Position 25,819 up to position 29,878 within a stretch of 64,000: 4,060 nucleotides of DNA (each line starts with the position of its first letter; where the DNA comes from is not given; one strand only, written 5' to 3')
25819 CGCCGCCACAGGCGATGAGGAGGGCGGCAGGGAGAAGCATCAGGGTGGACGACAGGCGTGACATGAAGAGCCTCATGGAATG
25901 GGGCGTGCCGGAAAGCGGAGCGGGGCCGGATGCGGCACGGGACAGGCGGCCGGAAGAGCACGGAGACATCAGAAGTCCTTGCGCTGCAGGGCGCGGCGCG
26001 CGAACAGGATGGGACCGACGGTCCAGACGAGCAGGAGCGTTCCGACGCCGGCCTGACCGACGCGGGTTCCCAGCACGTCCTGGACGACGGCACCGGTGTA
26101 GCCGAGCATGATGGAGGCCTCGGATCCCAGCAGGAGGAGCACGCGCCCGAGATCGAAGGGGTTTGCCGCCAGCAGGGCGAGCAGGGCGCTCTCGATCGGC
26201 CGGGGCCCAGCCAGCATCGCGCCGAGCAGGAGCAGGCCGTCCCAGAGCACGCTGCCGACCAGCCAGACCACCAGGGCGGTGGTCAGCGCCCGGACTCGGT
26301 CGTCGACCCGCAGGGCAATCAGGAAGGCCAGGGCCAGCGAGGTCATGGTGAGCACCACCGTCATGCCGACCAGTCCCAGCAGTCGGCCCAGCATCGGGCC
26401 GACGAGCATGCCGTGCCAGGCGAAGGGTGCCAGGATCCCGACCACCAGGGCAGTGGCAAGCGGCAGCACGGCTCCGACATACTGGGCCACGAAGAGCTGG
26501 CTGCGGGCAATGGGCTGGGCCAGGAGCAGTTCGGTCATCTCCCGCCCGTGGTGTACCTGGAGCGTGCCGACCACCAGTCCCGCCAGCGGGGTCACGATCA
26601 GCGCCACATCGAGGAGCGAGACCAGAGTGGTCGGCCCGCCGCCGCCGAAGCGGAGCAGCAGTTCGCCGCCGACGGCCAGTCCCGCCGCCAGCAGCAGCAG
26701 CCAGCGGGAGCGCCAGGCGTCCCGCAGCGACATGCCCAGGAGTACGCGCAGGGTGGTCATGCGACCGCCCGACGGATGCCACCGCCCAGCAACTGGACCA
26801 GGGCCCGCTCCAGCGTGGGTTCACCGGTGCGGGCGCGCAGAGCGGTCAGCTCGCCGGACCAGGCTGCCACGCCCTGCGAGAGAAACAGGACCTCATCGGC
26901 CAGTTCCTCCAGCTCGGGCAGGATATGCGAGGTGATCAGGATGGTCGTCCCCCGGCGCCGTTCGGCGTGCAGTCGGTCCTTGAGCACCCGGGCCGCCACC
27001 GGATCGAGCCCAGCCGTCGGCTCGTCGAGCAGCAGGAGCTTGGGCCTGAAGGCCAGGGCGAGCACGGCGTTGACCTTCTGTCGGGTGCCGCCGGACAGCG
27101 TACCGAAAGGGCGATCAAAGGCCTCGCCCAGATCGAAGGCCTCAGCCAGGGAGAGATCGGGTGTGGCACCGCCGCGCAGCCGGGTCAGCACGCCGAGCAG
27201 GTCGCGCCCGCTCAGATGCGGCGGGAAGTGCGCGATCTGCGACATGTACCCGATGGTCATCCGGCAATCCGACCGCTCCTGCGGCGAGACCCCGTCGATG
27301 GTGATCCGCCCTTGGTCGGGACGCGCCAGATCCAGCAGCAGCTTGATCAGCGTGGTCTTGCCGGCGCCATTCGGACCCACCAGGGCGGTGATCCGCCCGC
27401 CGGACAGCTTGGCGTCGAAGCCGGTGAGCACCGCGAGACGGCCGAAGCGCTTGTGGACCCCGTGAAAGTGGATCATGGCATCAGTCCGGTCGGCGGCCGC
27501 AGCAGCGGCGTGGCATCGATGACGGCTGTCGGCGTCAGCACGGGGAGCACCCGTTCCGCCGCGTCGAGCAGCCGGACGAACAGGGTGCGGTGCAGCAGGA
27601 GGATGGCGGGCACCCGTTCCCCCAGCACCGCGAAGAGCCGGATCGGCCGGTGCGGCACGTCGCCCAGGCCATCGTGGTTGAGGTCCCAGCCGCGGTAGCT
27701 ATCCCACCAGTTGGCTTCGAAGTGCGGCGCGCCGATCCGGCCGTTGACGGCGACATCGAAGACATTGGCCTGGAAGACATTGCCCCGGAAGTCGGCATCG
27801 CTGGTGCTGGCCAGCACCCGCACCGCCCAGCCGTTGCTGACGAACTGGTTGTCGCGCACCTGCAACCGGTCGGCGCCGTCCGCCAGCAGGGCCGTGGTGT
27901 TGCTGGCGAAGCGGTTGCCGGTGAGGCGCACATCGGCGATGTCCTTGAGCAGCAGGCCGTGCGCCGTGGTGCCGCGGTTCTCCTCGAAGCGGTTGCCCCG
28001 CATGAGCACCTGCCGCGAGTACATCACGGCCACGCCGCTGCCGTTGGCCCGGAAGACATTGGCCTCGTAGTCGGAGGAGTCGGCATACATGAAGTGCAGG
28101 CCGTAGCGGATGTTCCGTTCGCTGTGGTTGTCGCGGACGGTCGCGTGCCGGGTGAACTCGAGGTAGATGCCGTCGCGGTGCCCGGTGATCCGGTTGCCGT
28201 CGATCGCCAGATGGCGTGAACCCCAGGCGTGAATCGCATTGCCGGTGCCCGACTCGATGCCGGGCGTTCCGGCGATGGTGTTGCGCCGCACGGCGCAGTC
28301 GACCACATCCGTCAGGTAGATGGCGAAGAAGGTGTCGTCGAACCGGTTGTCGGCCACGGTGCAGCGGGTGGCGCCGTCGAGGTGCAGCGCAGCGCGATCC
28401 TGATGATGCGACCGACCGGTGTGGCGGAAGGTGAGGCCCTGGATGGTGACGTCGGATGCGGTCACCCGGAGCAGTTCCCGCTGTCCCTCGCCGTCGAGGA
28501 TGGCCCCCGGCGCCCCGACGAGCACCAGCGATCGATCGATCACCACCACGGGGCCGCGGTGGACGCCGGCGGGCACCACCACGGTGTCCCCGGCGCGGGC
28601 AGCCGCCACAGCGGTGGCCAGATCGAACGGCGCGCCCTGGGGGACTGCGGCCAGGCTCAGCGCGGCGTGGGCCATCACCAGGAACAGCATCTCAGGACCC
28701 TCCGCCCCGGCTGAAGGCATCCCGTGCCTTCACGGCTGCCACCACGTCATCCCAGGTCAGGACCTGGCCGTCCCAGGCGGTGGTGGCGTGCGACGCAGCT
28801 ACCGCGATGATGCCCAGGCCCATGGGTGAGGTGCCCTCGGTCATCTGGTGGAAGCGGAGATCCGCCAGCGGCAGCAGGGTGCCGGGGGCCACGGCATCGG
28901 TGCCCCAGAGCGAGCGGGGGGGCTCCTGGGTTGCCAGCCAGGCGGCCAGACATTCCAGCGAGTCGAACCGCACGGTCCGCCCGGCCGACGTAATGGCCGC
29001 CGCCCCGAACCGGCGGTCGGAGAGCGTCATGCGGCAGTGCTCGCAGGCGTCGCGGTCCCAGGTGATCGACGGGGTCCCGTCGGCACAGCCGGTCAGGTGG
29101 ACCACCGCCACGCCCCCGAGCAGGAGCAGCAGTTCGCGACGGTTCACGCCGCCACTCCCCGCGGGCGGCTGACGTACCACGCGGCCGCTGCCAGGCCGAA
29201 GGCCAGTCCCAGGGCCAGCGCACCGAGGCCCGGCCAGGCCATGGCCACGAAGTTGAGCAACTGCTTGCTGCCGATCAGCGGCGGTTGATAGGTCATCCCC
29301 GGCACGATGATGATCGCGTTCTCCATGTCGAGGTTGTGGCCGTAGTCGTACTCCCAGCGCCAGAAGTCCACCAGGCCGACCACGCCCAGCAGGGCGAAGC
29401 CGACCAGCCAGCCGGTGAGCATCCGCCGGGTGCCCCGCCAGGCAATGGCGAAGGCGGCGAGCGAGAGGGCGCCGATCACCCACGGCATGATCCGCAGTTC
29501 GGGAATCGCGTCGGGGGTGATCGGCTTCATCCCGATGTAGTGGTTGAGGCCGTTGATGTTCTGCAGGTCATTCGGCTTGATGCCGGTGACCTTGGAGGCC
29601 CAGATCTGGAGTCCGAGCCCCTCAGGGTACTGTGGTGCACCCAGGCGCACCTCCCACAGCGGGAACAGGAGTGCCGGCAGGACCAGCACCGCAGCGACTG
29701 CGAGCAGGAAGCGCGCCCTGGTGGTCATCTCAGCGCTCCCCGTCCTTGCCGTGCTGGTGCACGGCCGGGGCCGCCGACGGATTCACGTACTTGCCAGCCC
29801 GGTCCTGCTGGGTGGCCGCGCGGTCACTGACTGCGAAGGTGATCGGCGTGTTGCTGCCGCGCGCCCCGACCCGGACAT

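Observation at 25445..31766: Minimal clade-II nos cluster without nosR/X, nosG/H or cytochrome c, ending in a cupredoxin lipoprotein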

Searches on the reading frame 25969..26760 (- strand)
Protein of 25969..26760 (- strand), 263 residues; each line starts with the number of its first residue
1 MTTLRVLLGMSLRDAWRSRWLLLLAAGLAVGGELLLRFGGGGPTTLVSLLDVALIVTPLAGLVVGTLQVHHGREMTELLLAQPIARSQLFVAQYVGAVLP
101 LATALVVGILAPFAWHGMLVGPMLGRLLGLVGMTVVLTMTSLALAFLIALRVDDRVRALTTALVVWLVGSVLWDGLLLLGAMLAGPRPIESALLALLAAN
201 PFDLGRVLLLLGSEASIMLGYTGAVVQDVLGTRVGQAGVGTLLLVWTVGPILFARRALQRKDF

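Call 7: search_protein_families(library=pfam, proteins=[window:25969-26760:-], max_evalue=0.01)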
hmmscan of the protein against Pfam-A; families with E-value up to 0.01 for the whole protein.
window:25969-26760:- (263 aa): 2 families
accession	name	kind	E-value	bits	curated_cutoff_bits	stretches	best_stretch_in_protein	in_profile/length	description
PF12679.13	ABC2_membrane_2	-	7.5e-09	35.7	27.2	1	77-262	100-282/283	ABC-2 family transporter protein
PF13346.12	ABC2_membrane_5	-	0.005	16.8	25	1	53-167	41-156/205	ABC-2 family transporter protein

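Call 8: search_protein_families(library=ncbifam, proteins=[window:25969-26760:-], max_evalue=0.01)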
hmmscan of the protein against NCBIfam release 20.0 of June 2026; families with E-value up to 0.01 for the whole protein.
window:25969-26760:- (263 aa): 0 families

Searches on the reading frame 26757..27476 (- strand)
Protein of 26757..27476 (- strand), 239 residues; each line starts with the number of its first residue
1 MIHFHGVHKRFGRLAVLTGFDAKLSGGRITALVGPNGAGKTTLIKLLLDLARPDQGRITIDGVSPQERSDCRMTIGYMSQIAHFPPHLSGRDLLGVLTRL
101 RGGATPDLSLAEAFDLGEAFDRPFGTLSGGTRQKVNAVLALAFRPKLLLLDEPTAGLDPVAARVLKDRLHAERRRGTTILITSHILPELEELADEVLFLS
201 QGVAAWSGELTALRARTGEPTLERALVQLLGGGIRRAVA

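Call 7: search_protein_families(library=pfam, proteins=[window:26757-27476:-], max_evalue=0.01)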
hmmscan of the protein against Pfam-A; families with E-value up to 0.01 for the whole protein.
window:26757-27476:- (239 aa): 9 families
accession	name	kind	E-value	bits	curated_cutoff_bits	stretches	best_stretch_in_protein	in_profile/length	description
PF00005.33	ABC_tran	-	5.3e-26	92.3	25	1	19-155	3-137/137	ABC transporter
PF13304.12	AAA_21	-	9.5e-18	65.7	27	2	115-189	226-302/304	AAA domain, putative AbiEii toxin, Type IV TA system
PF13401.12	AAA_22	-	3.2e-05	24.7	27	1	26-74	4-53/130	AAA domain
PF02463.25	SMC_N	-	8.1e-05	22.6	40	0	28-45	25-42/220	RecF/RecN/SMC N terminal domain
PF13604.12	AAA_30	-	0.00052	20.2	27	1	25-68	16-57/191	AAA domain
PF13476.12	AAA_23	-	0.00083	20.5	27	1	27-46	19-38/201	AAA domain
PF13555.12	AAA_29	-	0.0028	17.8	27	1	25-44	20-39/61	P-loop containing region of AAA domain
PF13191.12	AAA_16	-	0.0037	18.2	32.6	1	25-66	21-62/167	AAA ATPase domain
PF03193.22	RsgA_GTPase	-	0.0078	16.5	30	0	22-49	102-128/174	RsgA GTPase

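Call 8: search_protein_families(library=ncbifam, proteins=[window:26757-27476:-], max_evalue=0.01)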
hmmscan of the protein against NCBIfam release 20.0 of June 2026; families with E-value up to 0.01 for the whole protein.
window:26757-27476:- (239 aa): 192 families (the best 25 are shown)
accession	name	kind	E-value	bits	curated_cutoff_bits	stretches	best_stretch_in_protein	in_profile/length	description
TIGR01188.1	drrA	subfamily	4.5e-43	147.7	312.45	1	9-224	1-222/302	daunorubicin resistance ABC transporter, ATP-binding protein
TIGR03740.1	galliderm_ABC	subfamily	1.5e-34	119.6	309.75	1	5-209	4-207/223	lantibiotic protection ABC transporter ATP-binding subunit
NF010059.0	PRK13536.1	equivalog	3.8e-34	117.9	549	1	2-210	44-258/342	nodulation factor ABC transporter ATP-binding protein NodI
NF010060.0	PRK13537.1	equivalog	4.5e-34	117.8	521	1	2-208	16-228/314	nodulation factor ABC transporter ATP-binding protein NodI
TIGR03864.1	PQQ_ABC_ATP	hypoth_equivalog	6.9e-34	117.3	302.25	1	2-227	2-233/236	ABC transporter, ATP-binding subunit, PQQ-dependent alcohol dehydrogenase system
TIGR01288.1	nodI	equivalog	6.2e-32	110.8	424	1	2-213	5-222/303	nodulation factor ABC transporter ATP-binding protein NodI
TIGR04406.1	LPS_export_lptB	equivalog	3.1e-30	105.2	240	1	4-210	4-219/239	LPS export ABC transporter ATP-binding protein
TIGR03873.1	F420-0_ABC_ATP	hypoth_equivalog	5.1e-29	101.3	372.4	1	6-210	6-221/256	putative F420-0 ABC transporter ATP-binding protein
NF033858.1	ABC2_perm_RbbA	equivalog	6.2e-29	100.5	1050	1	2-233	2-244/909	ribosome-associated ATPase/putative transporter RbbA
TIGR03771.1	anch_rpt_ABC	equivalog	6.6e-29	101.2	268.8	1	24-205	3-192/223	anchored repeat-type ABC transporter ATP-binding subunit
TIGR02142.1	modC_ABC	equivalog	1.4e-28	100.1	285.05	1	20-217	16-223/353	molybdenum ABC transporter ATP-binding protein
TIGR04521.1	ECF_ATPase_2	equivalog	4.7e-28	98.1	330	2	123-211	142-230/279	energy-coupling factor transporter ATPase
TIGR03410.1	urea_trans_UrtE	equivalog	4.9e-27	94.9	285.8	1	5-213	4-219/230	urea ABC transporter ATP-binding subunit UrtE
TIGR00968.1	3a0106s01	subfamily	7.6e-27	94.3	342.75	1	4-203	3-208/237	sulfate ABC transporter ATP-binding protein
TIGR01166.1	cbiO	subfamily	6.7e-26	90.9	211.8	2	113-184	114-185/190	cobalt ABC transporter, ATP-binding protein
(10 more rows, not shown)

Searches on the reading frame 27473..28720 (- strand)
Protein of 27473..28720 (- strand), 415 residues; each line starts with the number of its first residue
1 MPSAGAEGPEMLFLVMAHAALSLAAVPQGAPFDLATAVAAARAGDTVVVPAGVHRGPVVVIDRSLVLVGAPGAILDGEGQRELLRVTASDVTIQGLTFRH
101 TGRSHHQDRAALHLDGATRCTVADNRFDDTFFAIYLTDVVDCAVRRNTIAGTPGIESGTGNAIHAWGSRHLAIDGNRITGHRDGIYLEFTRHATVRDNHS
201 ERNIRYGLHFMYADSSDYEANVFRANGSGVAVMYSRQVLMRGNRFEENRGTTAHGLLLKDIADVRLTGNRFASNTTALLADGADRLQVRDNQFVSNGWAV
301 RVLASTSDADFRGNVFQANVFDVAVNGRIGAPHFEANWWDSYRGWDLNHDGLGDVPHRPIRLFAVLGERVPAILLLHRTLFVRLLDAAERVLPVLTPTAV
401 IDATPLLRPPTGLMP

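Call 7: search_protein_families(library=pfam, proteins=[window:27473-28720:-], max_evalue=0.01)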
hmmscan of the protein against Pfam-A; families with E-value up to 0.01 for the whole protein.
window:27473-28720:- (415 aa): 3 families
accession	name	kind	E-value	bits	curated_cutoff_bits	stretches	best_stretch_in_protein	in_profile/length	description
PF05048.19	NosD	-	1.1e-36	126.7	23.6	1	147-329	3-182/212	Periplasmic copper-binding protein (NosD)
PF13229.12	Beta_helix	-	3.9e-36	124.5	25.9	2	161-316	1-158/158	Right handed beta helix region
PF07602.17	DUF1565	-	0.0041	16.9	20.3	0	132-204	125-194/257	Protein of unknown function (DUF1565)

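Call 8: search_protein_families(library=ncbifam, proteins=[window:27473-28720:-], max_evalue=0.01)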
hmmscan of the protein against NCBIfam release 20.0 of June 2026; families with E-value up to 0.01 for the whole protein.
window:27473-28720:- (415 aa): 4 families
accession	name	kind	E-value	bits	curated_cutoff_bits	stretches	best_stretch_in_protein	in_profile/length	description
TIGR04247.1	NosD_copper_fam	subfamily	2.5e-121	404.8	300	1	34-408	1-377/377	nitrous oxide reductase family maturation protein NosD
TIGR03804.1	para_beta_helix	repeat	2.8e-10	39.7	19.45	1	113-149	3-39/44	parallel beta-helix repeat protein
TIGR03805.1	beta_helix_1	subfamily_domain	4.9e-07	29.1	141.5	1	34-204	1-174/314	parallel beta-helix domain-containing protein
NF047854.1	LIC10774_subfam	equivalog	0.0016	17.4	380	1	130-209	193-272/358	LIC10774/LIC10365 family surface protein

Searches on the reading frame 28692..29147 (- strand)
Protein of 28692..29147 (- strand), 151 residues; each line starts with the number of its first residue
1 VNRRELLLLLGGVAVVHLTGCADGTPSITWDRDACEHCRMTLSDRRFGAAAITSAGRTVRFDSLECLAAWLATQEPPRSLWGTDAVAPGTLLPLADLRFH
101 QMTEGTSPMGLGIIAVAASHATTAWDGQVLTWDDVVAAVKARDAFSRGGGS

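Call 7: search_protein_families(library=pfam, proteins=[window:28692-29147:-], max_evalue=0.01)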
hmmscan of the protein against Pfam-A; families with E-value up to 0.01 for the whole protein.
window:28692-29147:- (151 aa): 1 family
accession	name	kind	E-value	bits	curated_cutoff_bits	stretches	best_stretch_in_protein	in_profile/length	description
PF05573.18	NosL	-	0.0018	19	24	1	31-78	6-55/131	NosL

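Call 8: search_protein_families(library=ncbifam, proteins=[window:28692-29147:-], max_evalue=0.01)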
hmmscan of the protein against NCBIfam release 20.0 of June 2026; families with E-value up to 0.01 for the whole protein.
window:28692-29147:- (151 aa): 0 families

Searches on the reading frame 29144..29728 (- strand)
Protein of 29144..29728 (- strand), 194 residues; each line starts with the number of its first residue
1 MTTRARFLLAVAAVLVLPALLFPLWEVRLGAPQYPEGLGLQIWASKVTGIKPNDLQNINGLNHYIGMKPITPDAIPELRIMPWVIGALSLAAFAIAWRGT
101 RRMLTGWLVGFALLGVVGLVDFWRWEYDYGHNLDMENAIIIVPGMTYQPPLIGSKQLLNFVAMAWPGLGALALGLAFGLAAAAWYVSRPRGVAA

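Call 7: search_protein_families(library=pfam, proteins=[window:29144-29728:-], max_evalue=0.01)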
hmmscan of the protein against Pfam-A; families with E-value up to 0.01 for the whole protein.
window:29144-29728:- (194 aa): 0 families

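Call 8: search_protein_families(library=ncbifam, proteins=[window:29144-29728:-], max_evalue=0.01)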
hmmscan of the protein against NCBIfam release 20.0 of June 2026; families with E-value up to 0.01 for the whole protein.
window:29144-29728:- (194 aa): 0 families
